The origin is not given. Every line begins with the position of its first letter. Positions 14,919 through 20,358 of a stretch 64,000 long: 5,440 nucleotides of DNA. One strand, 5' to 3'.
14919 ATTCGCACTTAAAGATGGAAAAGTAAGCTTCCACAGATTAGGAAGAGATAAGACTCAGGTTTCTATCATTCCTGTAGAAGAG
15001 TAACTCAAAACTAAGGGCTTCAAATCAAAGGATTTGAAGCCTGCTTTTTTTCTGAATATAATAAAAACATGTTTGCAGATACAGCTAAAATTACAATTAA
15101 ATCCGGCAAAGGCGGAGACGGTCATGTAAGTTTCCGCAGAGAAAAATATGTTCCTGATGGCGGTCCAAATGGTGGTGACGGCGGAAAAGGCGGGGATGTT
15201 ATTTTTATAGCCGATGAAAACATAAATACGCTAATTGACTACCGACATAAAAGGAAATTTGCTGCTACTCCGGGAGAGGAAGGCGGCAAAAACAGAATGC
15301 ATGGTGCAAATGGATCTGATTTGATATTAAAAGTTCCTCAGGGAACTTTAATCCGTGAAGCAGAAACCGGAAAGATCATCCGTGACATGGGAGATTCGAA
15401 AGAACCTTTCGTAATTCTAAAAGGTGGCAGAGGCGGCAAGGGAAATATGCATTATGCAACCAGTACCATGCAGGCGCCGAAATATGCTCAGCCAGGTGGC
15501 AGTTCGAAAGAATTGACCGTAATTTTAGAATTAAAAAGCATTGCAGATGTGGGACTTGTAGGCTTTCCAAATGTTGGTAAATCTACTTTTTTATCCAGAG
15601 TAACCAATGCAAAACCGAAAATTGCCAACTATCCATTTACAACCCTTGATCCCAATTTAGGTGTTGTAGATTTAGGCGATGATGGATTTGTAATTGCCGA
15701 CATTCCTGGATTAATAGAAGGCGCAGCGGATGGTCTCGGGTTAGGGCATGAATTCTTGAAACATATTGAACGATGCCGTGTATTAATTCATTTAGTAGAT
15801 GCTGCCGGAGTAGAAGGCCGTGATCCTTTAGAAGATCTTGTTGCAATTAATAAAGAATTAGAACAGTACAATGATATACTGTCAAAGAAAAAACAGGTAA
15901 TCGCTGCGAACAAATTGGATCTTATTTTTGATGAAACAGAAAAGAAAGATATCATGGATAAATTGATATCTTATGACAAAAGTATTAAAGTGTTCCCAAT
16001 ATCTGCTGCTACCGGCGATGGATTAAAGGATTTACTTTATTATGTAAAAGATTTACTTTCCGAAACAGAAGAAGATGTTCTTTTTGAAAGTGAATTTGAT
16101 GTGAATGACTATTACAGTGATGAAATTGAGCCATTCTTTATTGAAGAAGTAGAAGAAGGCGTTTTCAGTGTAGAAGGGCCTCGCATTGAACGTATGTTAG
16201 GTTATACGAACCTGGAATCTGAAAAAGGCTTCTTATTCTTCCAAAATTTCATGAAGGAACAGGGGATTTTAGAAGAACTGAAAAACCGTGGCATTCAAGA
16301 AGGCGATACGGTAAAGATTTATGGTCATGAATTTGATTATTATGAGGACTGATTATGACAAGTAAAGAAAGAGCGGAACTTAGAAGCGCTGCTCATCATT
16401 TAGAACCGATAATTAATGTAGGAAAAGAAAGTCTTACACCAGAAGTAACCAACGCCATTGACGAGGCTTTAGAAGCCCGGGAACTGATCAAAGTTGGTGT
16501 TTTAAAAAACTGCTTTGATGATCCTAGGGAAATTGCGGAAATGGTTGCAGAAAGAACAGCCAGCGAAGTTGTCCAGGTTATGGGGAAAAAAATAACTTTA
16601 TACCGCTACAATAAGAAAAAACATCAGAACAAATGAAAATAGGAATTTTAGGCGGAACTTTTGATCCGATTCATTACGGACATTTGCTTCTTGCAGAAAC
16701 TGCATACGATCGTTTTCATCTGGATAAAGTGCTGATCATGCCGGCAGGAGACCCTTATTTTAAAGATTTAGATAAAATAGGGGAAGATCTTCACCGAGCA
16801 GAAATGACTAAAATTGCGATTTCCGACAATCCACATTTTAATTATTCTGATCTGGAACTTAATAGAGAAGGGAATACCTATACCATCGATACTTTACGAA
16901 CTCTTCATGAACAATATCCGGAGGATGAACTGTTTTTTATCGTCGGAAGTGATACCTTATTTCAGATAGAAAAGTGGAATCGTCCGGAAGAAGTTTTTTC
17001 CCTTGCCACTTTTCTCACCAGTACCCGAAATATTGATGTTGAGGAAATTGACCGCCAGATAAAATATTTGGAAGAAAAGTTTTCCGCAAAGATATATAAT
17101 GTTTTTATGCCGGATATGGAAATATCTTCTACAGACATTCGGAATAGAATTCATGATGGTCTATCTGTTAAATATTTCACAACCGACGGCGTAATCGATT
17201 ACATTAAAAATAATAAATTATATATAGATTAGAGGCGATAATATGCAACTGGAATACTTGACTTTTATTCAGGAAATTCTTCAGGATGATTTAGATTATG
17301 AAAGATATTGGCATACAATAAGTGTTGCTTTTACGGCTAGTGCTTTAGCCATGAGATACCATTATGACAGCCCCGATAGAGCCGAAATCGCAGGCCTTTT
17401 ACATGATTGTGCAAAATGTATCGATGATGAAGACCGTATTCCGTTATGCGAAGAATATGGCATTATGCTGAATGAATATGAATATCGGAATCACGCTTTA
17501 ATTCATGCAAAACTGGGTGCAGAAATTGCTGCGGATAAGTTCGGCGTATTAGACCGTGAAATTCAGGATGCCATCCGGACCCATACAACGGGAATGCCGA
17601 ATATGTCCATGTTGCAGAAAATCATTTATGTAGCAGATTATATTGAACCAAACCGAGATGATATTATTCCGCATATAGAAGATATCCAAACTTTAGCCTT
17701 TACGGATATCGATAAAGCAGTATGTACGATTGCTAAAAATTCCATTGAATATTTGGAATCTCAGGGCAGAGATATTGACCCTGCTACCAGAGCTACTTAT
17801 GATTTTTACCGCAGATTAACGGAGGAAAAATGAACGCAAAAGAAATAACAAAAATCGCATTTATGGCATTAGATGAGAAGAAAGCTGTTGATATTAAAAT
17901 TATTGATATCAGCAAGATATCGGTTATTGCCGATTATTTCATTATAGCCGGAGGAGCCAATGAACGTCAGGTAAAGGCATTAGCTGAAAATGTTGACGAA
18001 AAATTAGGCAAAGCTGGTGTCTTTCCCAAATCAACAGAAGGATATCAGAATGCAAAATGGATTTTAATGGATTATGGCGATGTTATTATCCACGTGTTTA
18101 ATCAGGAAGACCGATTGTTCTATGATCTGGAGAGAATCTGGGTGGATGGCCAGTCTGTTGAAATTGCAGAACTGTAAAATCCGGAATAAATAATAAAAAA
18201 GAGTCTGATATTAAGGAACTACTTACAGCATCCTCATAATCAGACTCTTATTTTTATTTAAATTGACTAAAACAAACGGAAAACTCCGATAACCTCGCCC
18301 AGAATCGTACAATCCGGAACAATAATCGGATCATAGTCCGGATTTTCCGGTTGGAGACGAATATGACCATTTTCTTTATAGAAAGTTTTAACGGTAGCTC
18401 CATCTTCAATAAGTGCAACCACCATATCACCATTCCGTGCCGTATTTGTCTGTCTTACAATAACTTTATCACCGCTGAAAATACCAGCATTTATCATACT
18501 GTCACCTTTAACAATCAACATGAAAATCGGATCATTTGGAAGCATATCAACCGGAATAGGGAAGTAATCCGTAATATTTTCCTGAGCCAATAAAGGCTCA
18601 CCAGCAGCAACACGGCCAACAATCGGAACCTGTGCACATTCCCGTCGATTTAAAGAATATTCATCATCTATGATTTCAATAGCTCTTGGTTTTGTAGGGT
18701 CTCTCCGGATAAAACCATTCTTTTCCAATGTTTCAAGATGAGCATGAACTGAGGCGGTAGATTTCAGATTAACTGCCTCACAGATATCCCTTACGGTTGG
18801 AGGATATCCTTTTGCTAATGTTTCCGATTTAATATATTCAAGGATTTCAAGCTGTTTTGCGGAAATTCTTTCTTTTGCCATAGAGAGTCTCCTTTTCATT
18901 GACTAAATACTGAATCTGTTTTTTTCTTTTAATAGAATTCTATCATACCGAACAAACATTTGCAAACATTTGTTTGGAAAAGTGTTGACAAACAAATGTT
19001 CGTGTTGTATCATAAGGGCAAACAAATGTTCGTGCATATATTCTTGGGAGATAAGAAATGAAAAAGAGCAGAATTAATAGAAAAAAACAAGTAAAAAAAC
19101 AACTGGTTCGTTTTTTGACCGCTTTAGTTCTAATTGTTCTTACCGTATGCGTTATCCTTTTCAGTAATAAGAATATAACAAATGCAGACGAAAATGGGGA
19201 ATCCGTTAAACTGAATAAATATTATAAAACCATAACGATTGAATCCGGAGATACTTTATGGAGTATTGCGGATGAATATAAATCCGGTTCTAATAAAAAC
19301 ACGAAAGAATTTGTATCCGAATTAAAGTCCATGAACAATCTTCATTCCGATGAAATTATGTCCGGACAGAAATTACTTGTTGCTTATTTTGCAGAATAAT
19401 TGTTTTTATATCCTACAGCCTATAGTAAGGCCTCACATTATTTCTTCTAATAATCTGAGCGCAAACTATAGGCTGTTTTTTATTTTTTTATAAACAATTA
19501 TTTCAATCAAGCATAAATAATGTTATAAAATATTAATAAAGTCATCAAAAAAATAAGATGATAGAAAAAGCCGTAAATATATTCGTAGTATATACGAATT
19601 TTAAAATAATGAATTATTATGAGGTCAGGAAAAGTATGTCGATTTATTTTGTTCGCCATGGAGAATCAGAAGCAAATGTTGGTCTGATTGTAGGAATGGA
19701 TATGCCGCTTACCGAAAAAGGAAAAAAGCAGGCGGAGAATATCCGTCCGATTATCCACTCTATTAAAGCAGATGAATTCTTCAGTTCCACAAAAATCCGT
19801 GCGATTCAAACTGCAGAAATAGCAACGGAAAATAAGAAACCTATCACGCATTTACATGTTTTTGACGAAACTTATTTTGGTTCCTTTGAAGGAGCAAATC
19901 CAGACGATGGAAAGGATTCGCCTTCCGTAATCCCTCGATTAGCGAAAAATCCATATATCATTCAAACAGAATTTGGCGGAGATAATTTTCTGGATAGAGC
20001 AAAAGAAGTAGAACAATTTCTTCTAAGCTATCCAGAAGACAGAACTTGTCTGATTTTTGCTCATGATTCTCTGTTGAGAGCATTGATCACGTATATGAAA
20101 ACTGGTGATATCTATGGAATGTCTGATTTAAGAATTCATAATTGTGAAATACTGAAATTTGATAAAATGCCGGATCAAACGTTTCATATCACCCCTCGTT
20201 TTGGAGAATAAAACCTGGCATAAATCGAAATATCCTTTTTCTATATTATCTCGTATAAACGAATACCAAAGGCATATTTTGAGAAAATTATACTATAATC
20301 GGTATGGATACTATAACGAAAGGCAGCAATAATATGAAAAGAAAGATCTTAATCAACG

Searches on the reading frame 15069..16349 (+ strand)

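Call 92: search_protein_families(library=pfam, proteins=[window:15069-16349:+], max_evalue=0.00001)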
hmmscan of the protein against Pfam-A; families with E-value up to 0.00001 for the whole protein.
window:15069-16349:+ (427 aa): 4 families
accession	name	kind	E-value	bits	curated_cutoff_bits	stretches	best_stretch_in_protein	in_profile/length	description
PF01018.28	GTP1_OBG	-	3.1e-59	199.5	27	1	4-156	2-154/155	GTP1/OBG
PF01926.29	MMR_HSR1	-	9.7e-28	97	21.9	1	160-282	1-113/113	50S ribosome-binding GTPase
PF09269.16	DUF1967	-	1.6e-23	83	27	1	356-424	1-70/70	Domain of unknown function (DUF1967)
PF02421.24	FeoB_N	-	2.6e-13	50.2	27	1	161-323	3-153/156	Ferrous iron transport protein B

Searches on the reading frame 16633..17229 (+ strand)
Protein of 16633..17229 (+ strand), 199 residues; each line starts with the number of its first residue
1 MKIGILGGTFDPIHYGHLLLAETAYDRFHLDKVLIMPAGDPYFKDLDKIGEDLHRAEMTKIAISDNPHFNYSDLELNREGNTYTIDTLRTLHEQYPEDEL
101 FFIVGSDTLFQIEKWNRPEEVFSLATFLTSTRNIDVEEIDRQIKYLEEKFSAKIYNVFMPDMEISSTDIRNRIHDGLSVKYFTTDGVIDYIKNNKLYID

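Call 92: search_protein_families(library=pfam, proteins=[window:16633-17229:+], max_evalue=0.00001)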
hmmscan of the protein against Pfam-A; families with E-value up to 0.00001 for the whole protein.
window:16633-17229:+ (199 aa): 1 family
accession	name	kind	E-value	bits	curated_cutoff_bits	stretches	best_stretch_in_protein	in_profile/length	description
PF01467.32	CTP_transf_like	-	2.2e-22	80.1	21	1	5-172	1-133/133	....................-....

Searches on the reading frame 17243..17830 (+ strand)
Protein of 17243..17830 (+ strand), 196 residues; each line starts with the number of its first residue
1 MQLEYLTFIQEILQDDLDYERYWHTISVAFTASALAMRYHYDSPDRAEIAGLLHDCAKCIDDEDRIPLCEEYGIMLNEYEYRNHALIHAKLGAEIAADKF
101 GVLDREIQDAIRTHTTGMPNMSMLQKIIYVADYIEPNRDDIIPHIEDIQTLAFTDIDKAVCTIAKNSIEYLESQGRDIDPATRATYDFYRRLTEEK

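Call 92: search_protein_families(library=pfam, proteins=[window:17243-17830:+], max_evalue=0.00001)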
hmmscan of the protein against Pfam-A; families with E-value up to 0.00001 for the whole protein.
window:17243-17830:+ (196 aa): 2 families
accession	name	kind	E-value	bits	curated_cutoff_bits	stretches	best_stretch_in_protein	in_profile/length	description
PF01966.28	HD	-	1.1e-15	58.4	22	1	22-136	2-115/116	HD domain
PF08668.18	HDOD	-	1.7e-06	28.1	22.9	1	9-94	82-175/196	HDOD domain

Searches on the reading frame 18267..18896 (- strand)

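Call 8: search_protein_families(library=pfam, proteins=[window:18267-18896:-], max_evalue=0.00001)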
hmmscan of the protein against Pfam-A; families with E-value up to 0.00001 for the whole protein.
window:18267-18896:- (209 aa): 2 families
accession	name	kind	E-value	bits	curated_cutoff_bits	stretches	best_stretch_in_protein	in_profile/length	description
PF00717.28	Peptidase_S24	-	2e-36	124.6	23.3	1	91-203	1-116/116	Peptidase S24-like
PF01726.22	LexA_DNA_bind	-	5.2e-22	77.8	23.7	1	10-72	3-65/65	LexA DNA binding domain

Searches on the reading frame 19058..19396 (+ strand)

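Call 8: search_protein_families(library=pfam, proteins=[window:19058-19396:+], max_evalue=0.00001)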
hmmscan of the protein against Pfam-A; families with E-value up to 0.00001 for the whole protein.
window:19058-19396:+ (113 aa): 1 family
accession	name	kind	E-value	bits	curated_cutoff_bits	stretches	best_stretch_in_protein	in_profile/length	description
PF01476.26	LysM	-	2.7e-10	40.5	20.9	1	59-108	1-42/43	LysM domain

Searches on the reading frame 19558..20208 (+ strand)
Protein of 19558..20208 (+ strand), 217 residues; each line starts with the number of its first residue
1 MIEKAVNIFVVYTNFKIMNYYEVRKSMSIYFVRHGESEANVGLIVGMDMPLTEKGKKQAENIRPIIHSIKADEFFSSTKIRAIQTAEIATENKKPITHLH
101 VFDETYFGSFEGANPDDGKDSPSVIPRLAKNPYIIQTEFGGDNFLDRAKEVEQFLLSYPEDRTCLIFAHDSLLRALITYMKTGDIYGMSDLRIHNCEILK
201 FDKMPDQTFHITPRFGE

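Call 8: search_protein_families(library=pfam, proteins=[window:19558-20208:+], max_evalue=0.00001)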
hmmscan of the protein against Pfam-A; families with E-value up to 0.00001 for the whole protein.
window:19558-20208:+ (217 aa): 1 family
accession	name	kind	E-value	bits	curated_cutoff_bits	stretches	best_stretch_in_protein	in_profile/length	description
PF00300.27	His_Phos_1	-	6.8e-27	94.8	21.7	1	29-202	1-180/194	Histidine phosphatase superfamily (branch 1)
